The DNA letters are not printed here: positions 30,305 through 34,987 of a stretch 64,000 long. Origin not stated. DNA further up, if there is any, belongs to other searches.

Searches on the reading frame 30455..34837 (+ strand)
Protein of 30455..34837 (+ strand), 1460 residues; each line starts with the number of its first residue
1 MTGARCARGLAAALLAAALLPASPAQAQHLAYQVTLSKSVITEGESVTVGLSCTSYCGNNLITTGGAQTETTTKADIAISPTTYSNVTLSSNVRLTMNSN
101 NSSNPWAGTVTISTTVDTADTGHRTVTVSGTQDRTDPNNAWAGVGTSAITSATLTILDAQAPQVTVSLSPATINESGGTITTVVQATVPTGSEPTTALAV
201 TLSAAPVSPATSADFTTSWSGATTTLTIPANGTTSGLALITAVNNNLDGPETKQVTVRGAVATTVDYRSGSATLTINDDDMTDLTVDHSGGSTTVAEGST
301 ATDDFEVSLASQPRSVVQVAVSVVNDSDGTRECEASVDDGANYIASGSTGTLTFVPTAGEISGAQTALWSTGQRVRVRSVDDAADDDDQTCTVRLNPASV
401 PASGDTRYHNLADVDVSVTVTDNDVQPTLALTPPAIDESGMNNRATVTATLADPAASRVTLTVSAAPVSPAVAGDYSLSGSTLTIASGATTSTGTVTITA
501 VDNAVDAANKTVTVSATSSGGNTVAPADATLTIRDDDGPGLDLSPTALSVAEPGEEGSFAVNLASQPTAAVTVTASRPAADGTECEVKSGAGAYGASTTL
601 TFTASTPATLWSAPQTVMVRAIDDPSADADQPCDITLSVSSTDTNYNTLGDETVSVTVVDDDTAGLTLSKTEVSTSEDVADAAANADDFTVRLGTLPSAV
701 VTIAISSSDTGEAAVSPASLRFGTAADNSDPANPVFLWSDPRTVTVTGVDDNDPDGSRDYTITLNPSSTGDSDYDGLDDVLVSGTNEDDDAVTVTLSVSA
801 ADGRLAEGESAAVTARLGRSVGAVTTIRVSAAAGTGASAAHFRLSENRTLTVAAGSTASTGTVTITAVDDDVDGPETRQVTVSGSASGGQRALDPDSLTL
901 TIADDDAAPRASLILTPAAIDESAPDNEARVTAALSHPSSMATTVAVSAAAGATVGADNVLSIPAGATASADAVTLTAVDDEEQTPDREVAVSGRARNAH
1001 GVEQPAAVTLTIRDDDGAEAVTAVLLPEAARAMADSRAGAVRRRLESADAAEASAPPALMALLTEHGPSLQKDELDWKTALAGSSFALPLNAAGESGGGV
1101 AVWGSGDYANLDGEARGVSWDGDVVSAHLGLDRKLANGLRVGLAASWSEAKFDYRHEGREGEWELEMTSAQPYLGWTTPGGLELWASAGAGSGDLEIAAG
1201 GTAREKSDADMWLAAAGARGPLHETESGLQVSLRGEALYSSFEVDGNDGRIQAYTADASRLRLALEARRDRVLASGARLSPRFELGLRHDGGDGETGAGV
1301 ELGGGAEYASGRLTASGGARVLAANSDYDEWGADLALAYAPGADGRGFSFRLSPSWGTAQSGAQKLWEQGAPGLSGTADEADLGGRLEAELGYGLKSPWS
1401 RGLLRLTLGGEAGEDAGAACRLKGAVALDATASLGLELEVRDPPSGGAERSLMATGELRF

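Call 10: search_protein_families(library=pfam, proteins=[window:30455-34837:+])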
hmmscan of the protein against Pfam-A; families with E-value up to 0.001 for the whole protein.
window:30455-34837:+ (1460 aa): 1 family
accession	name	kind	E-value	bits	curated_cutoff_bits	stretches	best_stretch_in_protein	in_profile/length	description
PF03797.25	Autotransporter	-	1.6e-11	44.9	26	1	1102-1305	1-218/255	Autotransporter beta-domain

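Call 16: find_encoding_contigs(protein=window:30455-34834:+, flank=3000, max_places=6)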
Protein window:30455-34834:+ (1460 aa): no gene with exactly this product is on record in the collection.

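Call 17: find_homologous_proteins(query=window:30455-34834:+)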
Query window:30455-34834:+ (1460 aa): 934 proteins with E <= 0.001 among 8000 candidates; the best 120 are listed.
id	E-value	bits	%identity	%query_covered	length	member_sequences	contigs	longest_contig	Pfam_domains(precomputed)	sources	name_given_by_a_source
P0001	0.0e+0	2519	85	100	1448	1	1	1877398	PF03797.26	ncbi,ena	-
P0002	0.0e+0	1689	64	83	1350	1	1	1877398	PF03797.26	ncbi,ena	-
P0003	0.0e+0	1659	87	57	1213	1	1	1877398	PF03160.21,PF03797.26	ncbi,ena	-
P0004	0.0e+0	1594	70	72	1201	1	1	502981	PF03160.21,PF03797.26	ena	-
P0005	0.0e+0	1582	61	84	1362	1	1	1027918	PF03797.26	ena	-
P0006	0.0e+0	1570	74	66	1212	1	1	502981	PF03797.26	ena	-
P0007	0.0e+0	1539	72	46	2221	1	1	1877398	PF23667.2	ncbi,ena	-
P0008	0.0e+0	1500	53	64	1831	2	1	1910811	-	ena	-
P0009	0.0e+0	1371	67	43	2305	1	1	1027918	-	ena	-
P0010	0.0e+0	1351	62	49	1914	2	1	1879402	PF03160.21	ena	-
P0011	0.0e+0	1325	46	90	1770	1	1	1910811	PF03797.26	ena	-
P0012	0.0e+0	1308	85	46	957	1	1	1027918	PF03797.26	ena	-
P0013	0.0e+0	1224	69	54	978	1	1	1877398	PF03797.26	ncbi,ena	-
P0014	0.0e+0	1208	67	50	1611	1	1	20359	PF03160.21,PF08522.17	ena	-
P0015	0.0e+0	1174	48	83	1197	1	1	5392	PF03797.26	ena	-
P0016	0.0e+0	1161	68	49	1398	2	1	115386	PF03797.26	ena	-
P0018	0.0e+0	1103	37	61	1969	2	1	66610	PF20579.5,PF09229.18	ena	-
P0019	0.0e+0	1076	42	98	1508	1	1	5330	PF20579.5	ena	-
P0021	2.4e-294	998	41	95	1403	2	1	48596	PF20579.5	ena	-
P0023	1.3e-273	930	50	60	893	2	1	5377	PF03797.26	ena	-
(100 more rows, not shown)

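Call 18: find_encoding_contigs(protein=P0001, flank=3000, max_places=3)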
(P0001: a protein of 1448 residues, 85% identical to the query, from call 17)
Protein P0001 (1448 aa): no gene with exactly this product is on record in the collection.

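Call 19: find_encoding_contigs(protein=P0002, flank=3000, max_places=3)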
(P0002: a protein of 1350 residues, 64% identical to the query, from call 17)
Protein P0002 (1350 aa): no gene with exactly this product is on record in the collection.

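Call 20: find_related_loci(query=window:30455-34834:+, collection=genome_contigs, flank=6000)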
Query window:30455-34834:+ (1460 aa) in genome_contigs; peptide patterns used: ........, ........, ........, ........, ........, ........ (x = any residue, [..] = any of these).
55 stretches matched a pattern; 1 encode a relative of the query (tblastn E <= 1e-3); 1 distinct loci.
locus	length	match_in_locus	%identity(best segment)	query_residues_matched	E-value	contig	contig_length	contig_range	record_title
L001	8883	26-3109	30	90-910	9e-41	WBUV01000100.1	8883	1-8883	MAG: Bacteroidales bacterium isolate SB25 contig_2947, whole genome shotgun sequence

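Call 21: list_cluster_members(proteins=[P0001, P0002, P0003, P0004, P0005, P0007, P0008, P0010, P0016, P0014])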
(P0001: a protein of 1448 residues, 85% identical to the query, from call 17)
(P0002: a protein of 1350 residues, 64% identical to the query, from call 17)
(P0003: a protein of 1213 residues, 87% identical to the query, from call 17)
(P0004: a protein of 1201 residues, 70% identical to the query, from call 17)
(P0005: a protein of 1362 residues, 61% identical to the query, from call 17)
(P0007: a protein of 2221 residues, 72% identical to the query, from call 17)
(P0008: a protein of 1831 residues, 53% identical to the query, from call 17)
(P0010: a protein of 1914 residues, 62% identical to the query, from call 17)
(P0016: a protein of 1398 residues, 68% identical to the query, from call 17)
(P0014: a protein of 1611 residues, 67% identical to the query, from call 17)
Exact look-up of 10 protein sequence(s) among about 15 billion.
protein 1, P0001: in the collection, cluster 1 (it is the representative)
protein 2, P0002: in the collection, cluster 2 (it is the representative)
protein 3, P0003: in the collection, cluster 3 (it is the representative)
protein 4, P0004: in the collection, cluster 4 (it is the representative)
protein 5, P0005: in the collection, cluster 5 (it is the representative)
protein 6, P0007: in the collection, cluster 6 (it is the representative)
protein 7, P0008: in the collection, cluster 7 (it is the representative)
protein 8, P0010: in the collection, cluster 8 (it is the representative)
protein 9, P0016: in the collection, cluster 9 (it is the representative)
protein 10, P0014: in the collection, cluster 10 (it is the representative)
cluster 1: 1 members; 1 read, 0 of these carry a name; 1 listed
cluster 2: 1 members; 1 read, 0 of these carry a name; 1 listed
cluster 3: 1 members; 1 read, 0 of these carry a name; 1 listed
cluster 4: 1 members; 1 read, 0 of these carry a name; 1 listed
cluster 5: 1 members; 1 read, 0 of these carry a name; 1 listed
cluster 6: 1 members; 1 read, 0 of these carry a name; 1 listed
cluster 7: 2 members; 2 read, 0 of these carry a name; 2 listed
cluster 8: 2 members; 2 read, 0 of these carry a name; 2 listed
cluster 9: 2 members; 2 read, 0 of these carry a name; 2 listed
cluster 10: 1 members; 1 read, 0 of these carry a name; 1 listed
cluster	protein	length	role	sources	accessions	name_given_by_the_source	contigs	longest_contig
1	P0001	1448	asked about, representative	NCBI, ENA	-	-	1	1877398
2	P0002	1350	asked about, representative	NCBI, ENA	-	-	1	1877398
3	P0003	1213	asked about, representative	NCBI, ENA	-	-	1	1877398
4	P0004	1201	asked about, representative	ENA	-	-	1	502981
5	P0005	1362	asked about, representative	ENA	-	-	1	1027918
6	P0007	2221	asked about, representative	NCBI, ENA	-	-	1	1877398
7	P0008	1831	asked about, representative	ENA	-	-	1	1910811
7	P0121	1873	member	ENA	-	-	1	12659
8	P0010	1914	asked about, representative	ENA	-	-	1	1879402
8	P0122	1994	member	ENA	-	-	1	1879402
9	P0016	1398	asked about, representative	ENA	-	-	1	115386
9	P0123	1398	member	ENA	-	-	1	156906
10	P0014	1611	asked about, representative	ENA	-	-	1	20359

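Call 22: find_encoding_contigs(protein=P0005, flank=4000, max_places=3)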
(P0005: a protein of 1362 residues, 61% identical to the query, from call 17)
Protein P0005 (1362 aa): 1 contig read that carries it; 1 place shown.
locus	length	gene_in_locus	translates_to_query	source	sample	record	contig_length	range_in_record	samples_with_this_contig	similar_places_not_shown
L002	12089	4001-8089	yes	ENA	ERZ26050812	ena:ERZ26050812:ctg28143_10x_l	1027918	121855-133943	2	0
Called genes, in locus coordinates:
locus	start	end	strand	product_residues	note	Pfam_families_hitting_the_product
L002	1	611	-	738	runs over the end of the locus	-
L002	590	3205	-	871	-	PF01624:MutS_I, PF05188:MutS_II, PF05192:MutS_III, PF05190:MutS_IV, PF00488:MutS_V, PF27441:MutS_C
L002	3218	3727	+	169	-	PF02464:CinA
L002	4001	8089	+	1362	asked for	PF03797:Autotransporter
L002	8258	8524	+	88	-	-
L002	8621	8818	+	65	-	-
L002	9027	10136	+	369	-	PF00005:ABC_tran, PF08402:TOBE_2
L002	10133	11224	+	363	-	PF01547:SBP_bac_1, PF13416:SBP_bac_8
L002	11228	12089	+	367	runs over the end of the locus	PF01547:SBP_bac_1 (weak), PF13416:SBP_bac_8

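Call 26: find_encoding_contigs(protein=P0004, flank=4000, max_places=3)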
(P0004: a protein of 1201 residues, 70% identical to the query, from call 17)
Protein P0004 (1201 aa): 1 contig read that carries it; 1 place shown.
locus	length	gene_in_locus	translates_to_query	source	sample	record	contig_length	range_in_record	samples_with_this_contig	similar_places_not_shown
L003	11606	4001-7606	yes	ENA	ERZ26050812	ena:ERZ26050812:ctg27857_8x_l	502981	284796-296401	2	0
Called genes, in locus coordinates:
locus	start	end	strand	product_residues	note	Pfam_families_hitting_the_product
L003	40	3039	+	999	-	PF07715:Plug, PF00593:TonB_dep_Rec_b-barrel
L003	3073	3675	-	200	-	PF08207:EFP_N, PF01132:EFP, PF09285:Elong-fact-P_C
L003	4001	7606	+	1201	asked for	PF03160:Calx-beta (faint), PF03797:Autotransporter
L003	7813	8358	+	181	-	PF10097:DUF2335 (weak)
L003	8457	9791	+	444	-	PF01235:Na_Ala_symp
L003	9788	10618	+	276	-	PF02749:QRPTase_N, PF01729:QRPTase_C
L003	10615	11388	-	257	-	PF01503:PRA-PH (faint), PF03819:MazG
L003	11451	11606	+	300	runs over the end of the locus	PF00483:NTP_transferase, PF12804:NTP_transf_3 (faint)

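Call 27: find_encoding_contigs(protein=P0008, flank=4000, max_places=3)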
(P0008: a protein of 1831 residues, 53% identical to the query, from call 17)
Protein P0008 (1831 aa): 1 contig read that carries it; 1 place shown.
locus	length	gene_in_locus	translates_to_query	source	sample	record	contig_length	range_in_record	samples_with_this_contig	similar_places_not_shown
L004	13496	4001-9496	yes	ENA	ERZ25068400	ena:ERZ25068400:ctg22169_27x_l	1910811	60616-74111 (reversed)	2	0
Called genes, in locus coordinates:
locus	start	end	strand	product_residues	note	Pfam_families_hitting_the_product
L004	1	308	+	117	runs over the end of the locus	-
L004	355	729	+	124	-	-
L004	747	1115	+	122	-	-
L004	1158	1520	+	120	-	-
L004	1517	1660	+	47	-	-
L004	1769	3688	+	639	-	PF02824:TGS, PF07973:tRNA_SAD, PF00587:tRNA-synt_2b, PF03129:HGTP_anticodon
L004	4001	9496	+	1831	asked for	-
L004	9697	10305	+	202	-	PF07040:DUF1326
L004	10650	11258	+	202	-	PF07040:DUF1326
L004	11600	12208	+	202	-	PF07040:DUF1326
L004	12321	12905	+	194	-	PF01625:PMSR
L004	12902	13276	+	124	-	-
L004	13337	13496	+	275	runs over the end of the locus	PF00795:CN_hydrolase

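Call 28: find_encoding_contigs(protein=P0010, flank=4000, max_places=3)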
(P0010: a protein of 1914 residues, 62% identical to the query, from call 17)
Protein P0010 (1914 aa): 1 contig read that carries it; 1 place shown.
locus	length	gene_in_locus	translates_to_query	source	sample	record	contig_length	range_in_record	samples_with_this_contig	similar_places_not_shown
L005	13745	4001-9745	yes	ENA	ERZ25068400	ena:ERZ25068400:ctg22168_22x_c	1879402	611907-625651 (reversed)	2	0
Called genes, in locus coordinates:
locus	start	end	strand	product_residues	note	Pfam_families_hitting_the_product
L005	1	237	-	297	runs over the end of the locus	PF03446:NAD_binding_2, PF03807:F420_oxidored, PF14833:NAD_binding_11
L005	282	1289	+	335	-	-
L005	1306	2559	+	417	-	PF00171:Aldedh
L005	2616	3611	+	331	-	PF00497:SBP_bac_3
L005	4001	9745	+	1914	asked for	PF03160:Calx-beta (weak)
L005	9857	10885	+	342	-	PF00497:SBP_bac_3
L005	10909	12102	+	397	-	PF00528:BPD_transp_1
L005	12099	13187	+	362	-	PF00528:BPD_transp_1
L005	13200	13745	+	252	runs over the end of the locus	PF02463:SMC_N (faint), PF13191:AAA_16 (faint), PF13555:AAA_29 (faint), PF00005:ABC_tran, PF09818:ABC_ATPase (faint), PF13304:AAA_21 (weak)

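Call 36: find_encoding_contigs(protein=P0011, flank=5000, max_places=3)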
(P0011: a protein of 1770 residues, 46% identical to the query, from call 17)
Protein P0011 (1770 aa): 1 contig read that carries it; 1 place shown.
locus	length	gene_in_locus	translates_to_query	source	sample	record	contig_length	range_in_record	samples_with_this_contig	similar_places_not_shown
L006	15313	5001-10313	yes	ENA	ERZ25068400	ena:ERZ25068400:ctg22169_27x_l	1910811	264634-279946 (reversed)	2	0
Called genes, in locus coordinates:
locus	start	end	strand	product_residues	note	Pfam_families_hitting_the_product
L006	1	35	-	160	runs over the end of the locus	PF01668:SmpB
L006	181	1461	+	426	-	PF01595:CNNM, PF00571:CBS (weak), PF03471:CorC_HlyC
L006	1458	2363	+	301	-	PF02634:FdhD-NarQ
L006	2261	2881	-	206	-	PF12007:DUF3501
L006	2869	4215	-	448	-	PF02754:CCG (weak)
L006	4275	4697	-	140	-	PF00210:Ferritin (faint), PF02915:Rubrerythrin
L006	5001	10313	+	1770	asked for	PF03797:Autotransporter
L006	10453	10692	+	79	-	PF02609:Exonuc_VII_S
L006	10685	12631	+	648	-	PF13292:DXP_synthase_N, PF02775:TPP_enzyme_C (faint), PF02779:Transket_pyr, PF02780:Transketolase_C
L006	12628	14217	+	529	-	PF01053:Cys_Met_Meta_PP, PF00155:Aminotran_1_2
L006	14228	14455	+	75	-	-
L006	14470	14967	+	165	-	PF00334:NDK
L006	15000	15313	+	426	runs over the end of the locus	PF13393:tRNA-synt_His, PF00587:tRNA-synt_2b, PF03129:HGTP_anticodon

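Call 38: find_encoding_contigs(protein=P0009, flank=5000, max_places=3)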
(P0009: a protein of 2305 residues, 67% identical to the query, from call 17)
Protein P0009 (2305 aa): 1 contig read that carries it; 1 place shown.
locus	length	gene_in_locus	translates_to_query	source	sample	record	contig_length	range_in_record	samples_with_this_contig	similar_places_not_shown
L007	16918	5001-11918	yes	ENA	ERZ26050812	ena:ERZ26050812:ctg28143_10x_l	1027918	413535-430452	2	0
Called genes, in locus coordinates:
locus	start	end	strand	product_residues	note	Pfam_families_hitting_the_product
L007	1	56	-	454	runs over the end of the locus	PF01406:tRNA-synt_1e, PF09334:tRNA-synt_1g (faint), PF23493:CysS_C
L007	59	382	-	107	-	-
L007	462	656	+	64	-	-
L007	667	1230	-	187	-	-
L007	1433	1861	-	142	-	PF00011:HSP20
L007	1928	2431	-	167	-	PF00710:Asparaginase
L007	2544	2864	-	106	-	-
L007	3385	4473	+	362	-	PF01547:SBP_bac_1, PF13416:SBP_bac_8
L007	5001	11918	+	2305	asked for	-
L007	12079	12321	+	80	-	PF04014:MazE_antitoxin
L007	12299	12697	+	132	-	PF01850:PIN (weak)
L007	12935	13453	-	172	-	PF00994:MoCF_biosynth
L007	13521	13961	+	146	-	PF02391:MoaE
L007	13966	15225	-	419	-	PF03453:MoeA_N, PF00994:MoCF_biosynth, PF03454:MoeA_C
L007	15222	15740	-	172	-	PF01713:Smr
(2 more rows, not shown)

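Call 39: find_encoding_contigs(protein=P0016, flank=5000, max_places=4)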
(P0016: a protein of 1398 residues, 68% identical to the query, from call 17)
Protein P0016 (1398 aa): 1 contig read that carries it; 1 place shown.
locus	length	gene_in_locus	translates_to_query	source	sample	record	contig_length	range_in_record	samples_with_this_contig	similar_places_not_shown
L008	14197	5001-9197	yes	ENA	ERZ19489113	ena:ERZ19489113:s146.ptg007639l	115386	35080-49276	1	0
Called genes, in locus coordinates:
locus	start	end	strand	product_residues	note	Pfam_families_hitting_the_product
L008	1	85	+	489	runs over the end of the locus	PF01435:Peptidase_M48, PF14559:TPR_19 (faint)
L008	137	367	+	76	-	PF01206:TusA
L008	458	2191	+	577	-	PF02776:TPP_enzyme_N, PF00205:TPP_enzyme_M, PF02775:TPP_enzyme_C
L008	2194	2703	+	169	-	PF01842:ACT, PF13291:ACT_4 (faint), PF22629:ACT_AHAS_ss, PF13710:ACT_5, PF10369:ALS_ss_C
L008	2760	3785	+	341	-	PF02826:2-Hacid_dh_C (weak), PF07991:KARI_N, PF01450:KARI_C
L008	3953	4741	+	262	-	PF01066:CDP-OH_P_transf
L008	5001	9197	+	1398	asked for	PF03797:Autotransporter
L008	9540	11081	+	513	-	PF00682:HMGL-like, PF22617:HCS_D2, PF08502:LeuA_dimer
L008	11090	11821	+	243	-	PF03167:UDG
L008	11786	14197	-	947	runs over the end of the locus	PF12705:PDDEXK_1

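Call 40: find_encoding_contigs(protein=P0019, flank=5000, max_places=3)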
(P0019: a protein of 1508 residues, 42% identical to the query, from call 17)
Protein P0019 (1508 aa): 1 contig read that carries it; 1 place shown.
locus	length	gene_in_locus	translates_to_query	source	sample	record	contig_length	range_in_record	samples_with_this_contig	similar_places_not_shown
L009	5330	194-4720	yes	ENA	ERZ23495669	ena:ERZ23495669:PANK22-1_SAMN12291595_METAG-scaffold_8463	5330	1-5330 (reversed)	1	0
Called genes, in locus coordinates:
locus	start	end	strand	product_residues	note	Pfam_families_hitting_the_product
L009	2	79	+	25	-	?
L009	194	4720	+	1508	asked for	PF20579:LapA (faint)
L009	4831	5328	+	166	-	?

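Call 63: find_encoding_contigs(protein=P0121, flank=1500, max_places=4)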
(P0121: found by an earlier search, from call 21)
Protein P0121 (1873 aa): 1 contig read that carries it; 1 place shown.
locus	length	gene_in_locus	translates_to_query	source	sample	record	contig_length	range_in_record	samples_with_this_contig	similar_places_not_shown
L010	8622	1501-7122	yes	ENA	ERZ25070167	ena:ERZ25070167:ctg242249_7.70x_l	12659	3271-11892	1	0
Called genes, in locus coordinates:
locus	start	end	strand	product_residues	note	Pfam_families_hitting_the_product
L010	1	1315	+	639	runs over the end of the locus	PF02824:TGS, PF07973:tRNA_SAD, PF00587:tRNA-synt_2b, PF03129:HGTP_anticodon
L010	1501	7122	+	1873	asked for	-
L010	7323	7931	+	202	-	PF07040:DUF1326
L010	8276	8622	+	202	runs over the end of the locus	PF07040:DUF1326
